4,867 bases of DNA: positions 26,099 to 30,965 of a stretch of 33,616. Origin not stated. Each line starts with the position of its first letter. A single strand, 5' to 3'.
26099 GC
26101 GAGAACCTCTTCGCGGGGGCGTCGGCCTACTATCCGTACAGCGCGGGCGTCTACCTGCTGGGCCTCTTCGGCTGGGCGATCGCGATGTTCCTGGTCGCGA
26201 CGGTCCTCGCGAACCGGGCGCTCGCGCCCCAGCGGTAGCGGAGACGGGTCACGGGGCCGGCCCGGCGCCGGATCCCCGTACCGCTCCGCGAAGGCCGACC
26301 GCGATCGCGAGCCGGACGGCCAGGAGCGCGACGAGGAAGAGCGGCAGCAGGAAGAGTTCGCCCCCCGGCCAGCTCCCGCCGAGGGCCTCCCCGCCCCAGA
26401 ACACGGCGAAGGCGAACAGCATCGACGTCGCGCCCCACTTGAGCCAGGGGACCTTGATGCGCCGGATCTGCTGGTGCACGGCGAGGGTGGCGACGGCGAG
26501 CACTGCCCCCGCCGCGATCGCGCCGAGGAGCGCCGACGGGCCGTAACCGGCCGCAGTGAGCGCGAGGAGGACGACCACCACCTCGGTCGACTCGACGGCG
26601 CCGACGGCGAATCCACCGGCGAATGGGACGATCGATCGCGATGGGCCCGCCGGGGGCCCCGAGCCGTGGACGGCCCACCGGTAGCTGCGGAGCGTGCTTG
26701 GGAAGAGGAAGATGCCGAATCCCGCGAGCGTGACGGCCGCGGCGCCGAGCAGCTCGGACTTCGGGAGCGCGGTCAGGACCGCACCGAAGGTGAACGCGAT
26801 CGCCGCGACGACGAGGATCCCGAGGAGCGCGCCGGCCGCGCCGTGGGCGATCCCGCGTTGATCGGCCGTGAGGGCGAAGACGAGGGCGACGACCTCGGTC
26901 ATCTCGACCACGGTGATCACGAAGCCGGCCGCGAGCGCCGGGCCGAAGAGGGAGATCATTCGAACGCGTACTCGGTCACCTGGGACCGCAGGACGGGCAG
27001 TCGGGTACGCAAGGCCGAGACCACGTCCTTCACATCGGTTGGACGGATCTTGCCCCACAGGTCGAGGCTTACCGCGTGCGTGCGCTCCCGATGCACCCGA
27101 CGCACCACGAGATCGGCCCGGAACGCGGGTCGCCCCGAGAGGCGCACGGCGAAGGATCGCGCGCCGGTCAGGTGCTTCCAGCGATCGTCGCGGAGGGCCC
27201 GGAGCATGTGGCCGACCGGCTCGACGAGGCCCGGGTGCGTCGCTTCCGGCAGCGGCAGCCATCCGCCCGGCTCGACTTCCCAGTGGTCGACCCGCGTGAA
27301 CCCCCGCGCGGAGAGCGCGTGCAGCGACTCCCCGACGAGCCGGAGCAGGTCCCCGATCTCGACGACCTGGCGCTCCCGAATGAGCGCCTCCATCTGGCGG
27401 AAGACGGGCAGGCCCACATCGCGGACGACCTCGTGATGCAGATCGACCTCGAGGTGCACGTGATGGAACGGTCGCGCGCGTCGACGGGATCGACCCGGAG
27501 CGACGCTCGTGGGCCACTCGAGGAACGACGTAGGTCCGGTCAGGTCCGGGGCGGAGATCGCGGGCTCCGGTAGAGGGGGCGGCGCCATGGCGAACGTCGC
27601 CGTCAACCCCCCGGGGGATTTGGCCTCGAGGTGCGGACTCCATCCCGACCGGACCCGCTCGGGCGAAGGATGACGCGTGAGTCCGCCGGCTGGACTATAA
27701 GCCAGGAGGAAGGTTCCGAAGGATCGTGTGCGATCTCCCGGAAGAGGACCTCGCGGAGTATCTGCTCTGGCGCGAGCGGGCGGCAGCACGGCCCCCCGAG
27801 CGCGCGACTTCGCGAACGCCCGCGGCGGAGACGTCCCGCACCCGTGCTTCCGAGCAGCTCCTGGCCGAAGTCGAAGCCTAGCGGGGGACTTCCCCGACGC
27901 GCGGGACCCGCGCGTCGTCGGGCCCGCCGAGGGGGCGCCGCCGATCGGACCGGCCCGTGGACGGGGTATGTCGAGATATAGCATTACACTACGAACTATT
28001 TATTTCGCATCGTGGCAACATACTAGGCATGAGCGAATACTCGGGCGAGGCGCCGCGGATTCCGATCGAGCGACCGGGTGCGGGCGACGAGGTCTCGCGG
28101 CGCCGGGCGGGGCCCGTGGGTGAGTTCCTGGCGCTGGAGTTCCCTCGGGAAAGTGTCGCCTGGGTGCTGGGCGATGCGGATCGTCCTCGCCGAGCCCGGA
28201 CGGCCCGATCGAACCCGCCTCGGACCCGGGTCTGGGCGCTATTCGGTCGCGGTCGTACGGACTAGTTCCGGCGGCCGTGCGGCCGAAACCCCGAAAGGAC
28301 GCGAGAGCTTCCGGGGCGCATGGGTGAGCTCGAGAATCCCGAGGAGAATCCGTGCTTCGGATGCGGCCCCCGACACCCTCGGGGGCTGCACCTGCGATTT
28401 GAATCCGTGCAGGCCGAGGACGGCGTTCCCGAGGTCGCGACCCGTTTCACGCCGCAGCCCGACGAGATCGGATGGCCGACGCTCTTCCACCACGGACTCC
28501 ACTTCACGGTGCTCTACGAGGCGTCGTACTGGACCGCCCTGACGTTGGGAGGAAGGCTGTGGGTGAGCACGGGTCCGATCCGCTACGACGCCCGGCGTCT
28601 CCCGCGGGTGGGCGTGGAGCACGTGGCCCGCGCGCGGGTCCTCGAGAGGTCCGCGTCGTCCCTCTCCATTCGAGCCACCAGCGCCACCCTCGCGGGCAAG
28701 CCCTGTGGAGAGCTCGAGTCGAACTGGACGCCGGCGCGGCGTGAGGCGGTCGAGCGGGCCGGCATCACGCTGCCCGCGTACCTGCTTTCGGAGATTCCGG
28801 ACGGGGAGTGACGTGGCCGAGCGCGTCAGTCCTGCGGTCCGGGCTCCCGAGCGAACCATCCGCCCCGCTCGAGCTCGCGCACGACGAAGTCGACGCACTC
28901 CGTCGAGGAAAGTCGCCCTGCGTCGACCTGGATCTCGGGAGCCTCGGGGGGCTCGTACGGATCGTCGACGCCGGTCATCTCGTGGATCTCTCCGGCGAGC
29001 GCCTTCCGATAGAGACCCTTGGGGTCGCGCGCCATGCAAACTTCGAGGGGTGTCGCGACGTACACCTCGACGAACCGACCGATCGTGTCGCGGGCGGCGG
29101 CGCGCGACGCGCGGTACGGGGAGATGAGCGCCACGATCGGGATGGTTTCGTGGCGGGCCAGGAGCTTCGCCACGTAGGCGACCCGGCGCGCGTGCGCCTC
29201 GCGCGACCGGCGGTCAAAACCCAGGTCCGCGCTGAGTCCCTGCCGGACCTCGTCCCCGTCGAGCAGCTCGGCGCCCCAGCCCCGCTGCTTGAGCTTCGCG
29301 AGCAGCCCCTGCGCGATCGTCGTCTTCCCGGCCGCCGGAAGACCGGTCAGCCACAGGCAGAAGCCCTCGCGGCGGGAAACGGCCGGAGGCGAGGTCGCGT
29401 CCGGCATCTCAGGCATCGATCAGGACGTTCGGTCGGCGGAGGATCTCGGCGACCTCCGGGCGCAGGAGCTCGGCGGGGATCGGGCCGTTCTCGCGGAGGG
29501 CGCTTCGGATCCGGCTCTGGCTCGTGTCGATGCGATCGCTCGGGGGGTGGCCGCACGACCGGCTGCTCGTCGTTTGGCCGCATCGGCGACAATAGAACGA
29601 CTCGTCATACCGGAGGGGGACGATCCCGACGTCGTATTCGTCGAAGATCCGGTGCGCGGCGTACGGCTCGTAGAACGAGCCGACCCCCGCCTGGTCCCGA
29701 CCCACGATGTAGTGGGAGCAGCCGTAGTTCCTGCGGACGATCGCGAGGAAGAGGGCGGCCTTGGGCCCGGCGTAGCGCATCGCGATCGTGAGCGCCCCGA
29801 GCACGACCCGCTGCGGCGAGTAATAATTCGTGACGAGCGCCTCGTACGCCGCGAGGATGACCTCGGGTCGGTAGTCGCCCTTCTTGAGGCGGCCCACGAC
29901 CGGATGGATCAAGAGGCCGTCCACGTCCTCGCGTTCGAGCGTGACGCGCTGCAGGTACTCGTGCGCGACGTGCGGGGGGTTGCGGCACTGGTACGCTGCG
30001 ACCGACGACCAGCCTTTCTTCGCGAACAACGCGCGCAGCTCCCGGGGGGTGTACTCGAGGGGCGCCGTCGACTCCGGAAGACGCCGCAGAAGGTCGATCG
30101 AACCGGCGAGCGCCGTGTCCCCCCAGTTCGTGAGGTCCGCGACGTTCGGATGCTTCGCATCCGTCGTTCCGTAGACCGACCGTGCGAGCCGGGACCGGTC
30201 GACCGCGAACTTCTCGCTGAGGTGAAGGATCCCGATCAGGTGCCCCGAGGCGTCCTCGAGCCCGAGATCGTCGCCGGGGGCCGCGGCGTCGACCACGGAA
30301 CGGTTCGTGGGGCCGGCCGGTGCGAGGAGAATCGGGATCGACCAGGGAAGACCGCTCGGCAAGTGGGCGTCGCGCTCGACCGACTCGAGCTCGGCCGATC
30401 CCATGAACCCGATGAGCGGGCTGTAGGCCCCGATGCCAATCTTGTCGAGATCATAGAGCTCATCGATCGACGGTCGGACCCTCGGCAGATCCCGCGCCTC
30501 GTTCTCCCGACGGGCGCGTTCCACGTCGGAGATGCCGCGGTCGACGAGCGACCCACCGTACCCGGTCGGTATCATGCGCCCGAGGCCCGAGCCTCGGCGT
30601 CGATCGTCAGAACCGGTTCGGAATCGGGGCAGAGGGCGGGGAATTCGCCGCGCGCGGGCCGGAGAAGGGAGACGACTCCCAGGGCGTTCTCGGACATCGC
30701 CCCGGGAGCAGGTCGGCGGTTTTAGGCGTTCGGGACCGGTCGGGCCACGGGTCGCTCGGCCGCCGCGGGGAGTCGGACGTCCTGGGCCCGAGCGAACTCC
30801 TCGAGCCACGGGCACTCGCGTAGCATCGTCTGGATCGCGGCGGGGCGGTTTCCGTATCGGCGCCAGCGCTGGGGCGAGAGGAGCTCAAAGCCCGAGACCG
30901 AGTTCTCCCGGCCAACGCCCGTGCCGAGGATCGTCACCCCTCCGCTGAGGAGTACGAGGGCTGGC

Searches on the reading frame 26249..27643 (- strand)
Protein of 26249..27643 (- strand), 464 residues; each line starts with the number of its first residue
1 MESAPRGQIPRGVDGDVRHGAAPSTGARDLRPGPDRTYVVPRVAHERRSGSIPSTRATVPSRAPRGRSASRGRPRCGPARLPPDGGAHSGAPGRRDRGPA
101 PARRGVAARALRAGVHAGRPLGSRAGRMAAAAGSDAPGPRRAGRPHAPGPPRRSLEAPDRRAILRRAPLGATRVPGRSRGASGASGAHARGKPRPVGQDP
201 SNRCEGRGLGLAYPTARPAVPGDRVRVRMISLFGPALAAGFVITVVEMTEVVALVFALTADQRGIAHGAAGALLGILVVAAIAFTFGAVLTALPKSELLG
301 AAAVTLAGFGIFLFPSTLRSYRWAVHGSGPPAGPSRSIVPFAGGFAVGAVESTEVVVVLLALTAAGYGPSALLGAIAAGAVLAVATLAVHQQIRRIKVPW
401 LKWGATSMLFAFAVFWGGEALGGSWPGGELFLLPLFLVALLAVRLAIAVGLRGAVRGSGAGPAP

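Call 62: search_protein_families(library=pfam, proteins=[window:26249-27643:-], max_evalue=0.0001)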
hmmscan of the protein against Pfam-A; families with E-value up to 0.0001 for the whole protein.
window:26249-27643:- (464 aa): 1 family
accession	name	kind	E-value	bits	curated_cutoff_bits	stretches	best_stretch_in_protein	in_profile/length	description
PF16955.11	OFeT_1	-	3.9e-21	76.2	26.9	1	238-440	7-199/207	Ferrous iron uptake permease, iron-lead transporter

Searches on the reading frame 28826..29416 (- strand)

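Call 62: search_protein_families(library=pfam, proteins=[window:28826-29416:-], max_evalue=0.0001)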
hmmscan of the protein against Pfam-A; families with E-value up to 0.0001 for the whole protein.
window:28826-29416:- (196 aa): 3 families
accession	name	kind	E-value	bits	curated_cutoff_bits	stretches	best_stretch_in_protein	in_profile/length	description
PF01583.26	APS_kinase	-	5.3e-58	195.8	21.1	1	18-165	2-152/152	Adenylylsulphate kinase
PF13671.12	AAA_33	-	9.5e-07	29.7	27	1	22-130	3-114/143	AAA domain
PF08433.16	KTI12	-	5.4e-05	23.3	22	1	23-133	6-118/271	Chromatin associated protein KTI12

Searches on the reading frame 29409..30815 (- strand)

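Call 62: search_protein_families(library=pfam, proteins=[window:29409-30815:-], max_evalue=0.0001)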
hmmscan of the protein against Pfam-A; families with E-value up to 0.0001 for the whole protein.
window:29409-30815:- (468 aa): 2 families
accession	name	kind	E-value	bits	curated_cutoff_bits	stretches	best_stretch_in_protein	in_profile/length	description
PF01747.23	ATP-sulfurylase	-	2.4e-79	266.1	24.3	1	253-461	3-211/212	ATP-sulfurylase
PF14306.12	PUA_2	-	8e-36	123.5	27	1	86-244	4-158/159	PUA-like domain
